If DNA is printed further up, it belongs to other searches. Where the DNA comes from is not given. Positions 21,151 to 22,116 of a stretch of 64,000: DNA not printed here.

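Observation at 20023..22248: A+T-rich, translationally coupled two-gene cassette (221-aa soluble + 425-aa multi-TM/coiled-coil protein) between core genes: candidate uncharacterised defence/abortive-infection-type module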

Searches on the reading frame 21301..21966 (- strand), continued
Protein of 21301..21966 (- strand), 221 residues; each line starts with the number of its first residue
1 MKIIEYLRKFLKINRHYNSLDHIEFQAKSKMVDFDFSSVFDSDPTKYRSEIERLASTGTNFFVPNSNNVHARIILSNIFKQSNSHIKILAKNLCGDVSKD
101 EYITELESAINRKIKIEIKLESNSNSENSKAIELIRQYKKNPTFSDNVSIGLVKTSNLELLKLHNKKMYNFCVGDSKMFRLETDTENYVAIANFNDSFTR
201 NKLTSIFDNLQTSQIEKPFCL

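Call 38: find_encoding_contigs(protein=P0152, flank=6000, max_places=3)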
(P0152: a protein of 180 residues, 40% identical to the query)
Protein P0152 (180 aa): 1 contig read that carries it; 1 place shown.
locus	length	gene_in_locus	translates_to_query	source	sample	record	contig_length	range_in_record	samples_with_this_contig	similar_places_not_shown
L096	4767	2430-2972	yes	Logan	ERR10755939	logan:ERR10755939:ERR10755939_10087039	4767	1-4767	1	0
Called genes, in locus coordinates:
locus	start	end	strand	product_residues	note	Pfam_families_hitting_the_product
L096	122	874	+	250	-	-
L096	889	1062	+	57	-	-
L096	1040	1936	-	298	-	PF12760:Zn_ribbon_IS1595 (weak), PF12762:DDE_Tnp_IS1595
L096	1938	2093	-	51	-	-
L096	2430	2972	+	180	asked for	-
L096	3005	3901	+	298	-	-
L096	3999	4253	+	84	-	PF04023:FeoA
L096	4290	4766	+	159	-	?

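Call 44: search_protein_families(library=pfam, proteins=[P0056, P0152, P0010, P0040, P0153, L090:6730-7593:+, L092:6726-7661:+, L093:6688-7599:+, L095:4729-5559:+, L096:3005-3901:+], max_evalue=1)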
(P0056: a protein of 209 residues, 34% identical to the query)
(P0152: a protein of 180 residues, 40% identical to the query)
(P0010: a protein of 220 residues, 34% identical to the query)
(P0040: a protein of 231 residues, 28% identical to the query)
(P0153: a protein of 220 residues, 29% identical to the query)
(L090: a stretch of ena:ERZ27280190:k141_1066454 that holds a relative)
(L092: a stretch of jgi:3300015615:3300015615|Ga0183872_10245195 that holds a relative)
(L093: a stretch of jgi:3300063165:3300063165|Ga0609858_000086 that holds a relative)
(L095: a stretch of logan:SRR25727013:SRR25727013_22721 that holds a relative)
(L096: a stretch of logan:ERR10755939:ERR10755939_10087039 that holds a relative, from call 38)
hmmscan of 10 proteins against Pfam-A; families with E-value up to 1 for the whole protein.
P0056 (209 aa): 2 families
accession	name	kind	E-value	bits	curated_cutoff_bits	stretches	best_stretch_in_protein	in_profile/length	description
PF25559.1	DUF7931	-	8.2e-06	26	27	1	59-197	3-136/149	Domain of unknown function (DUF7931)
PF13091.12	PLDc_2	-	0.097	13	27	1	67-169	3-89/132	PLD-like domain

P0152 (180 aa): 3 families
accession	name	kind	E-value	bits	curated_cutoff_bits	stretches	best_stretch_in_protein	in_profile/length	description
PF13848.12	Thioredoxin_6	-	0.035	14.4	27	1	73-130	87-143/184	Thioredoxin-like domain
PF24217.1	DUF7436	-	0.13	12.6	34.2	1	25-92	3-71/153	Family of unknown function (DUF7436)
PF11184.13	DUF2969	-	0.14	13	25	0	78-103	3-28/71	Protein of unknown function (DUF2969)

P0010 (220 aa): 0 families

P0040 (231 aa): 2 families
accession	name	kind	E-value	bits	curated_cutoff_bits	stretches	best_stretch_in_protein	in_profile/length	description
PF03031.24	NIF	-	0.0052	16.9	21.8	0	165-206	81-118/160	NLI interacting factor-like phosphatase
PF13358.12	DDE_3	-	0.016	15.5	28.6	1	75-129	49-105/146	DDE superfamily endonuclease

P0153 (220 aa): 1 family
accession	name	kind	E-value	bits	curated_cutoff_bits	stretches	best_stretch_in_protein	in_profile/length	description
PF01017.26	STAT_alpha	-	0.13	12.7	27.5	1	33-62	6-35/167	STAT transcription factor, coiled-coil domain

L090:6730-7593:+ (287 aa): 1 family
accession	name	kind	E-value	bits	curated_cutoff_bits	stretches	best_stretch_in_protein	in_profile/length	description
PF05677.18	DUF818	-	0.11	11.9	20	1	189-276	36-122/365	Chlamydia CHLPS protein (DUF818)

L092:6726-7661:+ (311 aa): 3 families
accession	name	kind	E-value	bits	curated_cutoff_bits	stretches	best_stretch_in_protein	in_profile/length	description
PF05130.17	FlgN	-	0.023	15.6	30.5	1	48-114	43-109/147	FlgN protein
PF17910.6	FeoB_Cyto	-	0.13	13.2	23.4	0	47-104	8-63/90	FeoB cytosolic helical domain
PF16342.10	DUF4972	-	0.27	11.6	28.8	1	90-122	75-107/128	Domain of unknown function (DUF4972)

L093:6688-7599:+ (303 aa): 1 family
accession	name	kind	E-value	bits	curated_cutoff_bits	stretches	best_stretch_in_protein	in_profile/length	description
PF23264.1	DUF7073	-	0.31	11.7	27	0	83-120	3-40/95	Domain of unknown function (DUF7073)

L095:4729-5559:+ (276 aa): 1 family
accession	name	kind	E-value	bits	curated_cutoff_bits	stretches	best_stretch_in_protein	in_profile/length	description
PF20990.2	DUF2207_C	-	0.042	14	33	1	83-159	107-189/247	Predicted membrane protein (DUF2207) C-terminal domain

L096:3005-3901:+ (298 aa): 2 families
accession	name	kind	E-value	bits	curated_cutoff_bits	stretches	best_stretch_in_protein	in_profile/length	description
PF02645.21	DegV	-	0.005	16.6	27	1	52-122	196-265/280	Uncharacterised protein, DegV family COG1307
PF20990.2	DUF2207_C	-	0.34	11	33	0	62-212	71-194/247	Predicted membrane protein (DUF2207) C-terminal domain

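Call 45: search_protein_families(library=ncbifam, alignment_id=A2, max_evalue=0.1)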
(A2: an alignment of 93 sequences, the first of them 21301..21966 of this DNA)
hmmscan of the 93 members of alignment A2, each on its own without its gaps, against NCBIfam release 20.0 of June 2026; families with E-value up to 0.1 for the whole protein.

A. member 1, window:21301-21966:- (221 aa): 0 families

B. families by the number of members that match (of 93 scanned): 47 families (the first 25 are shown)
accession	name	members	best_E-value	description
NF038319.1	DISARM_DrmC_I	2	0.0008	DISARM system phospholipase D-like protein DrmC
TIGR02251.1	HIF-SF_euk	2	0.0043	dullard-like phosphatase domain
TIGR01633.1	phi3626_gp14_N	2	0.011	distal tail protein Dit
NF010492.0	PRK13912.1-3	1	0.00041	nuclease NucT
NF053669.1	bindosome_BasA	1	0.00053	bindosome assembly system protein BasA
NF035925.1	Geo26A_fam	1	0.0037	geobacillin-26 family protein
NF001080.0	PRK00121.2-2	1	0.004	tRNA (guanosine(46)-N7)-methyltransferase TrmB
TIGR01514.1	NAPRTase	1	0.0043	nicotinate phosphoribosyltransferase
NF010725.0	PRK14127.1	1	0.0049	cell division regulator GpsB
TIGR00217.1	malQ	1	0.0054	4-alpha-glucanotransferase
NF003052.1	PRK03971.1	1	0.0058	deoxyhypusine synthase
NF003094.0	PRK04017.1-5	1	0.0085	hypothetical protein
NF009886.0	PRK13345.1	1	0.0085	superantigen-like protein SSL9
TIGR03729.1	acc_ester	1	0.0088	putative phosphoesterase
TIGR04305.1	fol_rel_CADD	1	0.0098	CADD family putative folate metabolism protein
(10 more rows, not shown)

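Call 46: list_cluster_members(proteins=[P0003, P0004, P0005, P0006, P0007, P0008, P0011, P0016, P0052, P0097])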
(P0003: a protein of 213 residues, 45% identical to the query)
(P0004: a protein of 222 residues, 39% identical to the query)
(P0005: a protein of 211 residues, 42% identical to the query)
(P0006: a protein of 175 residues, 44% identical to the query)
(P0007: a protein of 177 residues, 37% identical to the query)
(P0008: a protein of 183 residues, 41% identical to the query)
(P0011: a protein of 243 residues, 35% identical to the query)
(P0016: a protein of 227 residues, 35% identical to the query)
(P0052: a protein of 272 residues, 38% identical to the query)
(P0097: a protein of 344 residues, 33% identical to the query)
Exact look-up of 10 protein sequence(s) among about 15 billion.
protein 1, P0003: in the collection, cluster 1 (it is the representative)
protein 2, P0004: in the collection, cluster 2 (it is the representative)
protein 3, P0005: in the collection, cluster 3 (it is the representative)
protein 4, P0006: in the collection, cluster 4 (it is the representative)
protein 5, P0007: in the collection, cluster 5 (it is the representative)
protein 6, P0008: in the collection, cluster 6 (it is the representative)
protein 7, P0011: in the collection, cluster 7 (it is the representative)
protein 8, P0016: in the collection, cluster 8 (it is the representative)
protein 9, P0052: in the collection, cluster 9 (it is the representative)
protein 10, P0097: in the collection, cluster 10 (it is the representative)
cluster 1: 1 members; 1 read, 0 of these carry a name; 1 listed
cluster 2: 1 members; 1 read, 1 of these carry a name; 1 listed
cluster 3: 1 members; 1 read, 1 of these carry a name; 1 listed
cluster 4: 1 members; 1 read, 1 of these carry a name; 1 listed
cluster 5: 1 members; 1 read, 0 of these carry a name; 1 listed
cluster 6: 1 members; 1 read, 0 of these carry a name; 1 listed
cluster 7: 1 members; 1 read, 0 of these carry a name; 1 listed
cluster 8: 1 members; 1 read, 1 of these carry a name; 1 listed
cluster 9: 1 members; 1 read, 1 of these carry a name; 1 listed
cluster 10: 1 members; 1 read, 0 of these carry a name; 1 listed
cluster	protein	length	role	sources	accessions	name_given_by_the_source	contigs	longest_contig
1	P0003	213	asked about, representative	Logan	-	-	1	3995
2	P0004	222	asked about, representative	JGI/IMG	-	hypothetical protein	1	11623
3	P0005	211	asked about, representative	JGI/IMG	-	hypothetical protein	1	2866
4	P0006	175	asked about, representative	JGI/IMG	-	hypothetical protein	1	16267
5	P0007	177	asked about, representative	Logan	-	-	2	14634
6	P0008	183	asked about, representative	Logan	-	-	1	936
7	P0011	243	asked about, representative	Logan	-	-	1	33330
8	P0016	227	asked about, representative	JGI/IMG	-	hypothetical protein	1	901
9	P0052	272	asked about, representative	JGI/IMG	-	hypothetical protein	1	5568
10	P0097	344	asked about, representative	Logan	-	-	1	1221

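Call 47: predict_structure(alignment_id=A3)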
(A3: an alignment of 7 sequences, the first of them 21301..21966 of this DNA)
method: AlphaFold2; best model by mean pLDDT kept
length: 221 residues; sequences in the alignment: 7
mean_pLDDT: 72.9   pTM: 0.75
mean pLDDT of the five models: 72.9, 71.7, 70.6, 70.4, 69.7
residues with pLDDT >= 90: 43; 70-90: 104; 50-70: 30; < 50: 44
segments of 3 or more residues with pLDDT < 50: 1-39, 218-221
pLDDT, mean of each block of 10 residues (from residue 1): 38 36 39 44 74 77 73 90 93 81 93 93 73 88 89 77 62 86 76 81 85 61 28
secondary structure, 60 per line:
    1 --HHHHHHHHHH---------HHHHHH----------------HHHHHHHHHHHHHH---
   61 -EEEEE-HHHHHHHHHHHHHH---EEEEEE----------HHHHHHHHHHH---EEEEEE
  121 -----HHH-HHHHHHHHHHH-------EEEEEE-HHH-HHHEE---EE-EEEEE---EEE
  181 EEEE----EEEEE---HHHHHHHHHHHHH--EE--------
elements in order: H3-12 H22-27 H44-57 E62-66 H68-81 E85-90 H101-111 E115-120 H130-140 E148-153 E170-174 E178-184 E189-193 H197-209
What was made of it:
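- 21316..21849 (-): PLD-superfamily fold core of A (residues 40-217). The N-terminal 39 residues are variable and modelled with low confidence. AlphaFold2 with a 7-sequence alignment gave pLDDT 72.9 and pTM 0.75 (call 47).
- On PLD superfamily (structural fold): The model has pTM 0.75 (call 47).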

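Call 50: fold_search(model_id=the predicted structure, library=pdb)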
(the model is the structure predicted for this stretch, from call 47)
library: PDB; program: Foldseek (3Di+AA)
matches with E <= 10: 829; with E <= 0.001: 86
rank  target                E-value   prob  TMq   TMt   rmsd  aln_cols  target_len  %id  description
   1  6ehi_B                4.2e-08  1.00  0.48  0.65   4.6       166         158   19  NucT from Helicobacter pylori (released 2018-01-17)
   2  6ehi_D                1.9e-07  1.00  0.48  0.65   4.5       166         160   19  NucT from Helicobacter pylori (released 2018-01-17)
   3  6ehi_A                6.6e-07  1.00  0.48  0.65   4.7       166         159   19  NucT from Helicobacter pylori (released 2018-01-17)
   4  5bpd_C                8.0e-07  1.00  0.49  0.42   5.9       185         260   14  Structure of TrmBL2, an archaeal chromatin protein, shows a novel mode of DNA binding. (released 2015-09-02)
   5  5bpi_C                1.2e-06  1.00  0.49  0.43   5.8       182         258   14  Structure of TrmBL2, an archaeal chromatin protein, shows a novel mode of DNA binding. (released 2015-09-02)
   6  5bpi_D                1.4e-06  1.00  0.48  0.42   6.0       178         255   13  Structure of TrmBL2, an archaeal chromatin protein, shows a novel mode of DNA binding. (released 2015-09-02)
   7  5bqt_A                1.4e-06  1.00  0.47  0.41  19.9       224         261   12  Structure of TrmBL2, an archaeal chromatin protein, shows a novel mode of DNA binding. (released 2015-09-02)
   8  7e0m_B                1.9e-06  1.00  0.50  0.31   6.0       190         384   12  Crystal structure of phospholipase D (released 2021-12-22)
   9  5bpd_B                2.3e-06  1.00  0.49  0.42   9.7       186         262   11  Structure of TrmBL2, an archaeal chromatin protein, shows a novel mode of DNA binding. (released 2015-09-02)
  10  7e0m_A                2.6e-06  1.00  0.46  0.28   6.3       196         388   11  Crystal structure of phospholipase D (released 2021-12-22)
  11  5qhm                  2.8e-06  1.00  0.44  0.56   5.6       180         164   10  PanDDA analysis group deposition of models with modelled events (e.g. bound ligands) -- Crystal Structure of human FAM83 (released 2018-12-19)
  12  7wu1_A                3.4e-06  1.00  0.47  0.21   5.7       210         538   14  Crystal structure of phospholipase D from Moritella sp. JT01 (released 2023-02-08)
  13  9fiz                  3.6e-06  1.00  0.49  0.31   4.9       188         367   12  Structure of the F13 protein (mutant A295E) of Vaccinia virus (released 2025-03-12)
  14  5bpd_D                3.8e-06  1.00  0.48  0.42   5.7       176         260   15  Structure of TrmBL2, an archaeal chromatin protein, shows a novel mode of DNA binding. (released 2015-09-02)
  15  9fhk_B                4.9e-06  1.00  0.49  0.33   4.7       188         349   12  Structure of the F13 protein of Vaccinia virus (P21 crystal form) (released 2025-03-12)
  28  1byr                  1.5e-05  1.00  0.45  0.62   4.9       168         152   10  CRYSTAL STRUCTURE OF A PHOSPHOLIPASE D FAMILY MEMBER, NUC FROM SALMONELLA TYPHIMURIUM (released 1999-10-19)
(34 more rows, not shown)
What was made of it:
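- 21316..21849 (-): Foldseek top hits are NucT 6ehi (E 4e-8, TM 0.65 on the target), Nuc 1byr, Zucchini, PLD3/4, F13, TrmBL2 and FAM83 (call 50).
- On PLD superfamily (structural fold): Foldseek gives 86 PDB matches at E<=1e-3, and every listed match (top 50) is a PLD-superfamily or PLD-like entry; the best is NucT at E 4e-8 with TM 0.65 (call 50).
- Closest known: Single-domain PLD-superfamily nucleases. Same: The alpha/beta PLD fold and the domain size of about 150-180 residues (Foldseek E 4e-8 to 1e-4; call 50).
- Closest known: Non-catalytic PLD-like domains. Same: Both are among the top structural hits (call 50).
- A has the PLD fold: Foldseek E 4e-8 to NucT, followed by Nuc, Zucchini and PLD3/4 (call 50). 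The closest structural neighbours are single-domain PLD nucleases that act as dimers (NucT, Nuc, Zucchini; call 50). The PLD superfamily includes lipid synthases (PssA and PLD hits in call 50).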

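Call 51: fold_search(model_id=the predicted structure, library=viral)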
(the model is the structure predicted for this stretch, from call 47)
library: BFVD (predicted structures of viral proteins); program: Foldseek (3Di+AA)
matches with E <= 10: 505; with E <= 0.001: 5
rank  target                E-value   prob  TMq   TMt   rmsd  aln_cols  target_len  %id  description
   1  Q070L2                2.6e-06  1.00  0.48  0.30   5.4       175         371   12  Palmitylated EEV envelope lipase [Nile crocodilepox virus (isolate Crocodylus niloticus/Zimbabwe/Ume/2001)]
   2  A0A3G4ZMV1            9.8e-06  1.00  0.45  0.31   4.4       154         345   13  PLD phosphodiesterase domain-containing protein [Terrestrivirus sp.]
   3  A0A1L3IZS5            6.1e-05  1.00  0.40  0.33   5.2       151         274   14  (no name in the UniProt tables at hand)
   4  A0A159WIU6            8.3e-05  1.00  0.46  0.52   6.8       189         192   12  Major envelope protein (Fragment) [Orf virus]
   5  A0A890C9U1            1.0e-04  1.00  0.40  0.41   6.3       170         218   10  Major envelope protein (Fragment) [Orf virus]
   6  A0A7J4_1              1.6e-03  0.99  0.37  0.09   8.7       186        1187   10  PLD phosphodiesterase domain-containing protein [Microcystis phage LMM01]
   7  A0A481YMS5            4.1e-03  0.97  0.37  0.28   6.4       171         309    7  PLD-like domain protein [Pithovirus LCDPAC01]
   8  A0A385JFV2            4.9e-03  0.97  0.36  0.31   5.9       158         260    8  Major envelope protein (Fragment) [Orf virus]
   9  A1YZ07                6.0e-03  0.99  0.38  0.49   5.6       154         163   14  Major envelope protein (Fragment) [Rabbit fibroma virus]
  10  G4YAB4                1.4e-02  0.66  0.24  0.33  10.2       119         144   13  (no name in the UniProt tables at hand)
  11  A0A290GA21            4.7e-02  0.93  0.32  0.50   4.2       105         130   13  CPXV061 protein [Cowpox virus]
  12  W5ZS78                5.4e-02  0.69  0.32  0.35   9.1       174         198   10  EEV envelope phospholiphase (Fragment) [Bovine papular stomatitis virus]
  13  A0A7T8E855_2          5.4e-02  0.10  0.19  0.05  16.0       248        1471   12  RNA-directed RNA polymerase (Fragment) [Soybean thrips negative-stranded RNA virus 7]
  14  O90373                1.8e-01  0.16  0.22  0.26   8.4       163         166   10  UL45 protein (Fragment) [Rhesus cytomegalovirus (strain 68-1)]
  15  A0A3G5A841            2.3e-01  0.05  0.14  0.20  14.2       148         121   14  peptidyl-tRNA hydrolase [Hyperionvirus sp.]
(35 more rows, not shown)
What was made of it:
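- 21316..21849 (-): The viral PLD/F13-like hits are in call 51.
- On PLD superfamily (structural fold): BFVD PLD/F13 hits are in call 51.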

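Call 54: find_related_loci(query=A3, collection=viral_contigs, flank=8000)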
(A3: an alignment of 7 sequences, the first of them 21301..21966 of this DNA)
Query A3 (221 aa) in viral_contigs; peptide patterns used: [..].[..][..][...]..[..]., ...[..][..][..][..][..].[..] (x = any residue, [..] = any of these).
31 stretches matched a pattern; 8 encode a relative of the query (tblastn E <= 1e-3); 8 distinct loci.
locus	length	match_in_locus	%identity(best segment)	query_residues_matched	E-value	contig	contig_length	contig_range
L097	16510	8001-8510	34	46-210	1e-20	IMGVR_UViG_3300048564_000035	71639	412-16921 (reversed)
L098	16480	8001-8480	26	47-210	6e-10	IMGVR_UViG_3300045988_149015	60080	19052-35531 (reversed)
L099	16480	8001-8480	26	47-210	5e-10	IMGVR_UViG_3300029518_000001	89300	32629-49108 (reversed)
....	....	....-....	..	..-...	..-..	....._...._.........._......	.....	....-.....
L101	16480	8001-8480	28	47-210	2e-9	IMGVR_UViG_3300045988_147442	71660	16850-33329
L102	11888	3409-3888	28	47-210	2e-9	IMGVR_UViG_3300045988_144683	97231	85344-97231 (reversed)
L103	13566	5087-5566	28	47-210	2e-9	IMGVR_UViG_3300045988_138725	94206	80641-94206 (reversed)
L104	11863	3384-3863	28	47-210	2e-9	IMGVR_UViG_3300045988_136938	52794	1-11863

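Call 58: search_dna_similar(query=window:21301-21966:-, collection=plasmids, mode=protein, max_evalue=0.001, max_rows=30)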
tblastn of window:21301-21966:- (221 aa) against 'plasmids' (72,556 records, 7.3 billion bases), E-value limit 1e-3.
No match.

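Call 59: search_dna_similar(query=window:21301-21966:-, collection=phages, mode=protein, max_evalue=0.001, max_rows=30)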
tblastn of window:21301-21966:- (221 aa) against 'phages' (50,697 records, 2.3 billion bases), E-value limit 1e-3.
No match.

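Call 67: search_protein_families(library=padloc, alignment_id=A5, max_evalue=0.00001)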
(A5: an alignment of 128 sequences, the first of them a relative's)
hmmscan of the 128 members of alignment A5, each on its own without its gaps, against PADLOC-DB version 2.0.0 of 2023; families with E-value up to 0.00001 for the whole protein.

A. member 1, L090:1427-1999:- (190 aa): 0 families

B. families by the number of members that match (of 128 scanned): 27 families (the first 25 are shown)
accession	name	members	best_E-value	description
PDLC04140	mad8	2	1.5e-15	mads_8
PDLC01700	Cas12f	1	3.1e-72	CAS-V-F; effector__SPE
PDLC00933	Cas12u4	1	3.6e-69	Cas12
PDLC01674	Cas12f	1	2.3e-56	CAS-V-F; effector__SPE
PDLC01678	Cas12f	1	2.3e-56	Cas14c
PDLC01691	Cas12f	1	6.4e-54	CAS-V-F; effector__SPE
PDLC00931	Cas12u2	1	6.5e-40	Cas12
PDLC01039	Csx1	1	1e-38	found elsewhere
PDLC01698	Cas12f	1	1.6e-36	CAS-V-F; effector__SPE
PDLC01690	Cas12f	1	1.7e-23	CAS-V-F; effector__SPE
PDLC03687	HEase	1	6.2e-21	homing endonuclease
PDLC02960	RT-Protease_XI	1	1.5e-17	single gene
PDLC05022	PDC-S45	1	2.3e-16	-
PDLC02959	RT-Protease_XI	1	8.2e-16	single gene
PDLC00932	Cas12u3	1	1.4e-11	Cas12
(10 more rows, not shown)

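Call 68: search_protein_families(library=pfam, alignment_id=A5, max_evalue=0.00001)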
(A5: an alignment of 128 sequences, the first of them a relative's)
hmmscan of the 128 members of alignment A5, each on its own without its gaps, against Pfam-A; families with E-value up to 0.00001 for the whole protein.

A. member 1, L090:1427-1999:- (190 aa): 0 families

B. families by the number of members that match (of 128 scanned): 33 families (the first 25 are shown)
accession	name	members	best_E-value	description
PF12762.13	DDE_Tnp_IS1595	4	1.6e-42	ISXO2-like transposase domain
PF10412.15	TrwB_AAD_bind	4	5.4e-28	Type IV secretion-system coupling protein DNA-binding domain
PF02534.20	T4SS-DNA_transf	3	1.4e-53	Type IV secretory system Conjugative DNA transfer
PF18925.5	DUF5675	3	4.1e-33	Family of unknown function (DUF5675)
PF03432.20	Relaxase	3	2.3e-17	MobA/VirD2-like, nuclease domain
PF13274.11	SocA_Panacea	3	5.2e-16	Antitoxin SocA-like, Panacea domain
PF12696.13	TraG-D_C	3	1.1e-12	TraM recognition site of TraD and TraG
PF00805.28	Pentapeptide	2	5.5e-29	Pentapeptide repeats (8 copies)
PF12760.12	Zn_ribbon_IS1595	2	1.2e-10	Transposase zinc-ribbon domain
PF01385.25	OrfB_IS605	1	1.7e-28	Probable transposase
PF02675.21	AdoMet_dc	1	1.2e-26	S-adenosylmethionine decarboxylase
PF08346.17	AntA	1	3e-25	AntA/AntB antirepressor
PF12323.14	HTH_OrfB_IS605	1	3.5e-21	Helix-turn-helix domain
PF07282.18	Cas12f1-like_TNB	1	4.8e-21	Cas12f1-like, TNB domain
PF05133.19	SPP1_portal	1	8.5e-20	Phage portal protein, SPP1 Gp6-like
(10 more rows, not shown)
